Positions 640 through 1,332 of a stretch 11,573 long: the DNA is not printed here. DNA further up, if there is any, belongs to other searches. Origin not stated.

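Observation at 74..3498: PP2C phosphatase plus mini P-loop NTPase, translationally coupled, immediately upstream of an atypical flotillin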

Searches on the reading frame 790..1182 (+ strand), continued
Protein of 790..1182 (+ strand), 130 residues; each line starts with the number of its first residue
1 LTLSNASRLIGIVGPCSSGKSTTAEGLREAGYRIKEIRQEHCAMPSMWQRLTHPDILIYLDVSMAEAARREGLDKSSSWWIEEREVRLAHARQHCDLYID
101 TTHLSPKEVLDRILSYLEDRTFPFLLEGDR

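Call 26: search_protein_families(library=pfam, proteins=[P0254, P0274, P0285, P0302, P0340, P0384, P0252, P0334, P0308, P0300], max_evalue=0.01)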
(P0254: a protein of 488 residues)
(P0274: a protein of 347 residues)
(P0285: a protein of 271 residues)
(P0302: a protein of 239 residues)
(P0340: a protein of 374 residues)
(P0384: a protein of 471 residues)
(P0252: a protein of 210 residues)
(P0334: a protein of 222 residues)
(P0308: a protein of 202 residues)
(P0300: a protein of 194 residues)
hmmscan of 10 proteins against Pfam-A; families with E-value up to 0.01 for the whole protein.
P0254 (488 aa): 9 families
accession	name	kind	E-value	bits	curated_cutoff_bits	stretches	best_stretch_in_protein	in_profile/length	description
PF13487.12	HD_5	-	1.9e-46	158.3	27.2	1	304-472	2-170/170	HD domain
PF01966.28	HD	-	1.1e-21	77.7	22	1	317-440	2-115/116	HD domain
PF01590.32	GAF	-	1.2e-20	74.8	22.4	1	151-285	1-133/133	GAF domain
PF13185.12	GAF_2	-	8.1e-16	58.9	28.6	1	149-286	1-136/136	GAF domain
PF13492.12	GAF_3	-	1.3e-07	32.5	27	1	151-287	1-129/129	GAF domain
PF08668.18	HDOD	-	2.5e-06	27.5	22.9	1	313-394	92-183/196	HDOD domain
PF11849.14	DUF3369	-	0.001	19.8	27.2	0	139-294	24-168/168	Domain of unknown function (DUF3369)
PF13191.12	AAA_16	-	0.0027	18.7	32.6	0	6-91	28-104/167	AAA ATPase domain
PF13238.12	AAA_18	-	0.0069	17.3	29.4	0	5-45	1-44/128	AAA domain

P0274 (347 aa): 2 families
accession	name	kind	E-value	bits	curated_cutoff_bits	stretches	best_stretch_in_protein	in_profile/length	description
PF13238.12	AAA_18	-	2e-05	25.5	29.4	1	14-54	1-44/128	AAA domain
PF13401.12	AAA_22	-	0.0024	18.6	27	0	11-120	5-101/130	AAA domain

P0285 (271 aa): 3 families
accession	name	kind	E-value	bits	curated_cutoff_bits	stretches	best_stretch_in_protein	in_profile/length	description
PF13191.12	AAA_16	-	1.8e-05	25.7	32.6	1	140-250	20-152/167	AAA ATPase domain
PF13238.12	AAA_18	-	0.0002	22.2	29.4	1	147-265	1-110/128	AAA domain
PF01712.25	dNK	-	0.0042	17.3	27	0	185-215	118-148/203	Deoxynucleoside kinase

P0302 (239 aa): 8 families
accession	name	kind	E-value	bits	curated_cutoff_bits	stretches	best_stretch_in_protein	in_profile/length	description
PF19300.4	BPD_transp_1_N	-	2.8e-10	40.8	23.8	1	1-83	1-77/114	Binding-prot-dependent transport system membrane comp, N-term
PF13521.12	AAA_28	-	8.7e-05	23.2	27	1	137-161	2-27/164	AAA domain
PF00005.33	ABC_tran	-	9.2e-05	23.5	25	1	132-155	9-32/137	ABC transporter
PF13191.12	AAA_16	-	0.0001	23.3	32.6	1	127-190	18-85/167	AAA ATPase domain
PF03193.22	RsgA_GTPase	-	0.0001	22.6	30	1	127-157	99-129/174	RsgA GTPase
PF13238.12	AAA_18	-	0.00024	22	29.4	1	137-175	1-42/128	AAA domain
PF13555.12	AAA_29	-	0.0013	18.9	27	1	133-151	22-39/61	P-loop containing region of AAA domain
PF20720.3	nSTAND3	-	0.0088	16.2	27.2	0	127-191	10-75/155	Novel STAND NTPase 3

P0340 (374 aa): 2 families
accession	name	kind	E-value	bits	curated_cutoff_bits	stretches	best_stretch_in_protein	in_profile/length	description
PF13191.12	AAA_16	-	7.7e-05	23.7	32.6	1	25-149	21-129/167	AAA ATPase domain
PF13238.12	AAA_18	-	0.00098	20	29.4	1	31-70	1-43/128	AAA domain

P0384 (471 aa): 6 families
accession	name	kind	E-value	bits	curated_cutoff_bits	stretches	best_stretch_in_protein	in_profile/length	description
PF13229.12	Beta_helix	-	1.7e-15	57.5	25.9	2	331-440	58-156/158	Right handed beta helix region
PF05048.19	NosD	-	2e-08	34.4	23.6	1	335-445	49-149/212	Periplasmic copper-binding protein (NosD)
PF00005.33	ABC_tran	-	0.00012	23.1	25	1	3-34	10-42/137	ABC transporter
PF02415.23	Chlam_PMP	-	0.00029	21.2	20.6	0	235-249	3-17/19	Chlamydia polymorphic membrane protein (Chlamydia_PMP) repeat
PF13191.12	AAA_16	-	0.0021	19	32.6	1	4-100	24-141/167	AAA ATPase domain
PF01095.25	Pectinesterase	-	0.0033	16.7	27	1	126-183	10-66/298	Pectinesterase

P0252 (210 aa): 6 families
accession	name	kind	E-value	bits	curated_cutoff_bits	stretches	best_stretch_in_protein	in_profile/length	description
PF13238.12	AAA_18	-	1.4e-06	29.2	29.4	1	2-68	1-61/128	AAA domain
PF13191.12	AAA_16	-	3.8e-05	24.7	32.6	1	2-91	27-104/167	AAA ATPase domain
PF01712.25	dNK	-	5.7e-05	23.4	27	0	35-65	112-142/203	Deoxynucleoside kinase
PF13671.12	AAA_33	-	0.0026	18.5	27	1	1-136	1-116/143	AAA domain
PF00005.33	ABC_tran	-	0.0042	18.1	25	0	2-22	14-34/137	ABC transporter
PF13521.12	AAA_28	-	0.0054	17.4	27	1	2-30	2-32/164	AAA domain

P0334 (222 aa): 6 families
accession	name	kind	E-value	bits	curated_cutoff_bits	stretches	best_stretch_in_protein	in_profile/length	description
PF01715.23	IPPT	-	2.7e-35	122.6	23.6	1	37-140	1-104/243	IPP transferase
PF01745.22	IPT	-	6.8e-07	29.4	20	1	5-57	4-56/233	Isopentenyl transferase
PF02224.24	Cytidylate_kin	-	1.2e-06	28.8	26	0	181-220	173-210/211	Cytidylate kinase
PF13671.12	AAA_33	-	0.0014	19.4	27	1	5-63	2-61/143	AAA domain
PF00519.23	PPV_E1_C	-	0.0027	17.3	26.5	1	2-33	119-150/289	Papillomavirus helicase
PF13238.12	AAA_18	-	0.0031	18.4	29.4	0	5-67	1-65/128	AAA domain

P0308 (202 aa): 6 families
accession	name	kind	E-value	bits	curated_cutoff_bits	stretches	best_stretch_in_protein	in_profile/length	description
PF13671.12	AAA_33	-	0.00015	22.6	27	0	64-81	4-22/143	AAA domain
PF13191.12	AAA_16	-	0.00019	22.4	32.6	1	44-130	8-96/167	AAA ATPase domain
PF20703.3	nSTAND1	-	0.0011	19.1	27.1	1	41-78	19-52/379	Novel STAND NTPase 1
PF03668.21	RapZ-like_N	-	0.0014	18.9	25.4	0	63-84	5-26/158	RapZ-like N-terminal domain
PF05049.19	IIGP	-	0.0015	18.1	24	1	46-88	22-64/375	Interferon-inducible GTPase (IIGP)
PF13555.12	AAA_29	-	0.0058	16.8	27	0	62-80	25-43/61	P-loop containing region of AAA domain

P0300 (194 aa): 3 families
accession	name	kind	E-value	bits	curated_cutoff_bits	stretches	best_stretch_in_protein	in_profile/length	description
PF13191.12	AAA_16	-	0.0029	18.6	32.6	1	56-113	24-85/167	AAA ATPase domain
PF13671.12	AAA_33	-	0.0075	17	27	0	59-79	1-22/143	AAA domain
PF03668.21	RapZ-like_N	-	0.0096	16.1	25.4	0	59-82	3-26/158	RapZ-like N-terminal domain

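Call 44: find_related_loci(query=A5, collection=metagenome_contigs, flank=5000)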
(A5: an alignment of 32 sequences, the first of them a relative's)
Query A5 (129 aa) in metagenome_contigs; peptide patterns used: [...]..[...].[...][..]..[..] (x = any residue, [..] = any of these).
600 stretches matched a pattern (row limit reached: there are more); 507 encode a relative of the query (tblastn E <= 1e-3); the best 80 are kept; 80 distinct loci.
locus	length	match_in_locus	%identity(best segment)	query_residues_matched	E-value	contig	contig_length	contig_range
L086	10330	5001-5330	51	8-117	1e-35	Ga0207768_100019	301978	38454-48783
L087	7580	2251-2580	46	8-117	7e-32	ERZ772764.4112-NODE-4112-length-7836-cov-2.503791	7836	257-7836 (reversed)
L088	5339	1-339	46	8-120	3e-31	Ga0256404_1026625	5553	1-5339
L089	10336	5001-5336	45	4-115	8e-31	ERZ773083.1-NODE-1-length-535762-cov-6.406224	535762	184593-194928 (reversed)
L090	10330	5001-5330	46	8-117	2e-30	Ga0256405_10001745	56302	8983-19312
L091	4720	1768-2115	44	4-119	2e-30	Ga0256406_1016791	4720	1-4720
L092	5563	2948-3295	46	8-120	9e-30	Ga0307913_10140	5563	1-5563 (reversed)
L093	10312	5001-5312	45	8-111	1e-29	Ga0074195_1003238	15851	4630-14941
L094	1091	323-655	47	7-116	5e-29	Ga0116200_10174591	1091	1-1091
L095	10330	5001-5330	44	8-117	1e-28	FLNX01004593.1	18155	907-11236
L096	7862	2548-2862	46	8-112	5e-28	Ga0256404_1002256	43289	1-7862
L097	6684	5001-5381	39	4-126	5e-28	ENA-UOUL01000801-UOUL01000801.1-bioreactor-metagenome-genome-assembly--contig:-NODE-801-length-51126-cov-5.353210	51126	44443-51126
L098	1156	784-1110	41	7-115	1e-28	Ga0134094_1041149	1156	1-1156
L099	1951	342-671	43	8-117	3e-28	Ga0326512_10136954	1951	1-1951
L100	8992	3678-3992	41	8-112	1e-27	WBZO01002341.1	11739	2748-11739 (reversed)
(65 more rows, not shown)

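Call 58: search_protein_families(library=pfam, alignment_id=A4, max_evalue=0.01)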
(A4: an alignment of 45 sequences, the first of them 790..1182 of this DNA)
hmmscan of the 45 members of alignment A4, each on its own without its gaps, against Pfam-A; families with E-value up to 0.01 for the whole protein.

A. member 1, window:790-1182:+ (130 aa): 4 families
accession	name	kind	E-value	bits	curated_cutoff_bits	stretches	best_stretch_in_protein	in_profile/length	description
PF13238.12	AAA_18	-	0.00035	21.5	29.4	1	10-50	1-44/128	AAA domain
PF07931.18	CPT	-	0.00048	20.4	22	1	41-116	93-170/172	Chloramphenicol phosphotransferase-like protein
PF03668.21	RapZ-like_N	-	0.00061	20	25.4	0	82-117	119-154/158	RapZ-like N-terminal domain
PF02224.24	Cytidylate_kin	-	0.0019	18.4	26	0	96-117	188-209/211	Cytidylate kinase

B. families by the number of members that match (of 45 scanned): 35 families (the first 25 are shown)
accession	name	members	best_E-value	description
PF13238.12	AAA_18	43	1.9e-08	AAA domain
PF13191.12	AAA_16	16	2e-06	AAA ATPase domain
PF01712.25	dNK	16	0.00017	Deoxynucleoside kinase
PF13671.12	AAA_33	15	0.00026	AAA domain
PF13521.12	AAA_28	12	1.1e-06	AAA domain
PF02224.24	Cytidylate_kin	11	0.00016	Cytidylate kinase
PF03668.21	RapZ-like_N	8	1.5e-06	RapZ-like N-terminal domain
PF09439.16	SRPRB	6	0.0012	Signal recognition particle receptor beta subunit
PF07931.18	CPT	4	0.0001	Chloramphenicol phosphotransferase-like protein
PF20720.3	nSTAND3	4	0.00013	Novel STAND NTPase 3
PF13207.12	AAA_17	3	0.00097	AAA domain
PF02223.23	Thymidylate_kin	3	0.0025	Thymidylate kinase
PF13555.12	AAA_29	2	0.0008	P-loop containing region of AAA domain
PF13401.12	AAA_22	2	0.00082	AAA domain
PF00009.33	GTP_EFTU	2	0.003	Elongation factor Tu GTP binding domain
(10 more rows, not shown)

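Call 59: search_protein_families(library=padloc, proteins=[window:790-1182:+], max_evalue=0.01)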
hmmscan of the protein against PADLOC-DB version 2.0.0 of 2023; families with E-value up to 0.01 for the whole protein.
window:790-1182:+ (130 aa): 1 family
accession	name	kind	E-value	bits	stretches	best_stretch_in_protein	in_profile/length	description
PDLC04140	mad8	-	0.0063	14.1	1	7-66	27-69/314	mads_8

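Call 65: search_solved_structures(query=A7, max_evalue=0.001)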
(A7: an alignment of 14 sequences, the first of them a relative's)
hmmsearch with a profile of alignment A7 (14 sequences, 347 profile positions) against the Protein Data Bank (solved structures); distinct sequences matched with E-value up to 0.001: 43.
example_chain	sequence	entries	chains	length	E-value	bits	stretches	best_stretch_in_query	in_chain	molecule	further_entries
3rbz_A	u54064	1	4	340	3.6e-15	58.9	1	27-340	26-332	Calcium-gated potassium channel mthK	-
4j9u_E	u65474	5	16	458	5.1e-15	58.5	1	126-341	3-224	Potassium uptake protein TrkA | Potassium transporter peripheral membrane component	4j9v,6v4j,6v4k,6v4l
4gx5_A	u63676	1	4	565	5.9e-15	58.2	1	171-338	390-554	TrkA domain protein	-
4gx0_A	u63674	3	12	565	8.1e-15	57.8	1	171-338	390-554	TrkA domain protein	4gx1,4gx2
28no_A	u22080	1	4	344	3.2e-14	55.8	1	27-340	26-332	Calcium-gated potassium channel MthK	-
9z2m_A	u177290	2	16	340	3.2e-14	55.8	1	27-340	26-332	Calcium-gated potassium channel MthK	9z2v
1lnq_A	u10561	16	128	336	3.3e-14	55.8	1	27-340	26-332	POTASSIUM CHANNEL RELATED PROTEIN | Calcium-gated potassium channel MthK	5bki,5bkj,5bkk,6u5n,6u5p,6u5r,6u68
6oly_A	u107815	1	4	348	6.9e-14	54.7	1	27-340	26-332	Calcium-gated potassium channel MthK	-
4gvl_A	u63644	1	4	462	1e-13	54.2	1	171-338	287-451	TrkA domain protein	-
8djb_A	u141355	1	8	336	1.2e-13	54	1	27-340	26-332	Calcium-gated potassium channel MthK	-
8fz7_A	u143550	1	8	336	2.1e-13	53.1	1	27-340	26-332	Calcium-gated potassium channel MthK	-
4g65_A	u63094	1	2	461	3.8e-13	52.3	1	125-341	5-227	Trk system potassium uptake protein trkA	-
1lss_A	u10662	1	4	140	5.3e-13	51.8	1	125-248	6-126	Trk system potassium uptake protein trkA homolog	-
1id1_A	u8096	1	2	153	1.7e-12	50.1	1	123-232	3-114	PUTATIVE POTASSIUM CHANNEL PROTEIN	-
5but_A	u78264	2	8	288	2.5e-12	49.6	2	123-197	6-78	Ktr system potassium uptake protein A,Ktr system potassium uptake protein A | Ktr system potassium uptake protein A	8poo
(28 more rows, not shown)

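Call 72: search_solved_structures(query=A4, max_evalue=0.5, show_alignments=5)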
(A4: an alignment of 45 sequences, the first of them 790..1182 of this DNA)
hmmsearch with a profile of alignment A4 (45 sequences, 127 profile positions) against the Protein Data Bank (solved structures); distinct sequences matched with E-value up to 0.5: 244 (the best 60 are shown).
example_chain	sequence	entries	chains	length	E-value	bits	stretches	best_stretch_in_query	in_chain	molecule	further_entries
1via_A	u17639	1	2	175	2.8e-06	30.5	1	52-125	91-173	shikimate kinase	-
6c2u_A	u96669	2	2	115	3.8e-06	30.1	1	4-29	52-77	phosphate-loop protein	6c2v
1kag_A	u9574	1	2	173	1.9e-05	27.8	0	6-30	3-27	Shikimate kinase I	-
4loa_A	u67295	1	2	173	5.1e-05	26.5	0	52-122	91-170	De-novo design amidase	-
7aoi_XL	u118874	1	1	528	0.00015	25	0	7-28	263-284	GTP-binding protein, putative,mt-EngA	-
6yxx_EA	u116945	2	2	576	0.00018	24.7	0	7-28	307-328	mt-EngA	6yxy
7yq0_A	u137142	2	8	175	0.00019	24.6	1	6-33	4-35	Adenylyl-sulfate kinase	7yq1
7am2_BU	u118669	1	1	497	0.00035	23.7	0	6-40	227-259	GTPase Der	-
9c76_A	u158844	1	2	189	0.0004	23.5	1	6-29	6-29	Leucine-rich repeat serine/threonine-protein kinase 2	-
3trf_A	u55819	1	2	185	0.00071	22.8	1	49-119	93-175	Shikimate kinase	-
8puu_A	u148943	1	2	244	0.00083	22.5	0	7-34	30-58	Deoxynucleoside kinase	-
9d2f_A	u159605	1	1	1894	0.00086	22.5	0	6-29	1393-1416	Adenylate kinase 9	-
9jix_A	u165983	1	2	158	0.0013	21.9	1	9-30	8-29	De Novo Designed ATPase, PL2x4_2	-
1q3t_A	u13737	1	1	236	0.0013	21.8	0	5-27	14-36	Cytidylate kinase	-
5o5q_A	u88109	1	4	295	0.0018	21.4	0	76-117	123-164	RNase adapter protein RapZ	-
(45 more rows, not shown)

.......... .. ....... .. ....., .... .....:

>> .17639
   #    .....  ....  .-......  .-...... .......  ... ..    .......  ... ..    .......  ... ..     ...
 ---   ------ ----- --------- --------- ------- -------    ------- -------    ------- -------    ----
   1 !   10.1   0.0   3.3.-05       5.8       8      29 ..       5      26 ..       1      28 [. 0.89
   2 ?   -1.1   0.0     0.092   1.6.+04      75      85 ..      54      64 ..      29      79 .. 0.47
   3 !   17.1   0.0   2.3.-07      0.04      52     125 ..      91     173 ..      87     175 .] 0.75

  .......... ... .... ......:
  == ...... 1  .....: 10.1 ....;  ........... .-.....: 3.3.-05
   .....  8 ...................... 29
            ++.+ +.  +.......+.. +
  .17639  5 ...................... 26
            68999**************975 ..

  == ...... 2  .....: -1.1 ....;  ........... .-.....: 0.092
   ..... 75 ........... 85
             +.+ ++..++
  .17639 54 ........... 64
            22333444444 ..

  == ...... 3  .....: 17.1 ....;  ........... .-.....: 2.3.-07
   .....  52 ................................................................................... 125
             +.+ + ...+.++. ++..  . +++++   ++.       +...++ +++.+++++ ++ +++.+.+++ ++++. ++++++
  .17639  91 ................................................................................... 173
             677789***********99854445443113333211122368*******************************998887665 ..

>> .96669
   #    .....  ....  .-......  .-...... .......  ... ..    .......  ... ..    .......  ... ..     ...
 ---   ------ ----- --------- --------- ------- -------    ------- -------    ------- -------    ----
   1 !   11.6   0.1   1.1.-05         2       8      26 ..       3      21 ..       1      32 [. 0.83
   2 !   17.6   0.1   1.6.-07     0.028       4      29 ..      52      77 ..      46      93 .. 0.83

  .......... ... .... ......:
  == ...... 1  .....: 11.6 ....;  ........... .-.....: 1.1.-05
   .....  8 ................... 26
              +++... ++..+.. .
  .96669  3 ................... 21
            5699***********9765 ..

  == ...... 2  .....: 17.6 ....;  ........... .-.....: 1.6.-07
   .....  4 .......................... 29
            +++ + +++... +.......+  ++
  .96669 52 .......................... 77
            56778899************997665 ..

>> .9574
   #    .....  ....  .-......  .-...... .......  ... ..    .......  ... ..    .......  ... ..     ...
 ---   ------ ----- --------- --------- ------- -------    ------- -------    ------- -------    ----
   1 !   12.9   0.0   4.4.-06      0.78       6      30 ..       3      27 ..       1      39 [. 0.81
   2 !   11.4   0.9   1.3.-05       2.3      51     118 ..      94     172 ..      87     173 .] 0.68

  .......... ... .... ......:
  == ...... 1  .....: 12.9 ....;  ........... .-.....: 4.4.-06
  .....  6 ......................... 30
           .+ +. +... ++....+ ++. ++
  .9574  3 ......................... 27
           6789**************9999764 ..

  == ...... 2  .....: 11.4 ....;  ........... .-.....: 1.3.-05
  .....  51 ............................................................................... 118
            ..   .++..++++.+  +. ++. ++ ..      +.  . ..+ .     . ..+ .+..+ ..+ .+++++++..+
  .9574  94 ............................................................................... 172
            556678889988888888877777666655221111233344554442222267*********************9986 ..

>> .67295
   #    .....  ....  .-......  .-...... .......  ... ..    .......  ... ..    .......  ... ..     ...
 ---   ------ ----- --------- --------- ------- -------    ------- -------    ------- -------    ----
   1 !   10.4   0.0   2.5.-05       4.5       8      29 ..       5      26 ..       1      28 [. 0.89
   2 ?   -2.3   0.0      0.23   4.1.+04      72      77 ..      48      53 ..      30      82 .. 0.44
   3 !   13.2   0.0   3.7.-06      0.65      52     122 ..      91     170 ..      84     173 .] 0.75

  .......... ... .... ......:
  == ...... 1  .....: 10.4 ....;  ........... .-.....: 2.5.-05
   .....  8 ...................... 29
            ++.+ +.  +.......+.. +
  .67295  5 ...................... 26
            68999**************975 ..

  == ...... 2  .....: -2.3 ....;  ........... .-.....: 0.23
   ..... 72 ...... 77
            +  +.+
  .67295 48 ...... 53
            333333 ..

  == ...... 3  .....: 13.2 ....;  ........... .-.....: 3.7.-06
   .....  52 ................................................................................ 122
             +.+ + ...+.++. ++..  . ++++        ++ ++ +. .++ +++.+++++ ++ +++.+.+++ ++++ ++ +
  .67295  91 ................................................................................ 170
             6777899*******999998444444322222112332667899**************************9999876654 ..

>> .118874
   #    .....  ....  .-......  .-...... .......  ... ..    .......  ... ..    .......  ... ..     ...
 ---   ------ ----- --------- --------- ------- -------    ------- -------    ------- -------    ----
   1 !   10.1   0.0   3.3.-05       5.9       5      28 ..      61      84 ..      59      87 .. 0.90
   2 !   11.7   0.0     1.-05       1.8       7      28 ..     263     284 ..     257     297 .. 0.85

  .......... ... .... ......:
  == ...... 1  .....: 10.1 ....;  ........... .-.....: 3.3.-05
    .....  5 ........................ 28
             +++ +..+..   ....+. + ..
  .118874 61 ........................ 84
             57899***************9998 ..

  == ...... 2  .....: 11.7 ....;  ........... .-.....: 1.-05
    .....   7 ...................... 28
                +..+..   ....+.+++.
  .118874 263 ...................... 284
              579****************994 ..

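Call 74: list_cluster_members(proteins=[P0254, P0274, P0340, P0285, P0004])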
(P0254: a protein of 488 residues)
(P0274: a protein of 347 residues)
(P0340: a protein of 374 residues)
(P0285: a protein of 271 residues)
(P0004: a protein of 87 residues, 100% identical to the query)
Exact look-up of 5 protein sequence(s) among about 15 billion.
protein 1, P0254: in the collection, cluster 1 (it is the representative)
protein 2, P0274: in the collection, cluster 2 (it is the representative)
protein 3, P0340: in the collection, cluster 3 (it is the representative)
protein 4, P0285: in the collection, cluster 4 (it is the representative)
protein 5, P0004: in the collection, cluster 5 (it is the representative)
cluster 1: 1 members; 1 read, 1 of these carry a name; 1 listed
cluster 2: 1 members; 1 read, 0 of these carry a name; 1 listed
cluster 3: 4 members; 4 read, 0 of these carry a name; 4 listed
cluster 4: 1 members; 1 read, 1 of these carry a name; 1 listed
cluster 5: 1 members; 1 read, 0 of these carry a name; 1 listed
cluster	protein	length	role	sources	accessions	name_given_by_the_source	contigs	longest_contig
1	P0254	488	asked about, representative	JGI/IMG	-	putative nucleotidyltransferase with HDIG domain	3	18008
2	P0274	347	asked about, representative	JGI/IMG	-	-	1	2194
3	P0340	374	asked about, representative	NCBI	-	-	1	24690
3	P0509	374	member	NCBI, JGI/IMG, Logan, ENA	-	-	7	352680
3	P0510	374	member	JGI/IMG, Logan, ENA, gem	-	-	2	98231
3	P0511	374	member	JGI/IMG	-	-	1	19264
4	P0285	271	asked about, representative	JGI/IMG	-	hypothetical protein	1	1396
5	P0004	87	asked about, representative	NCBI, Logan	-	-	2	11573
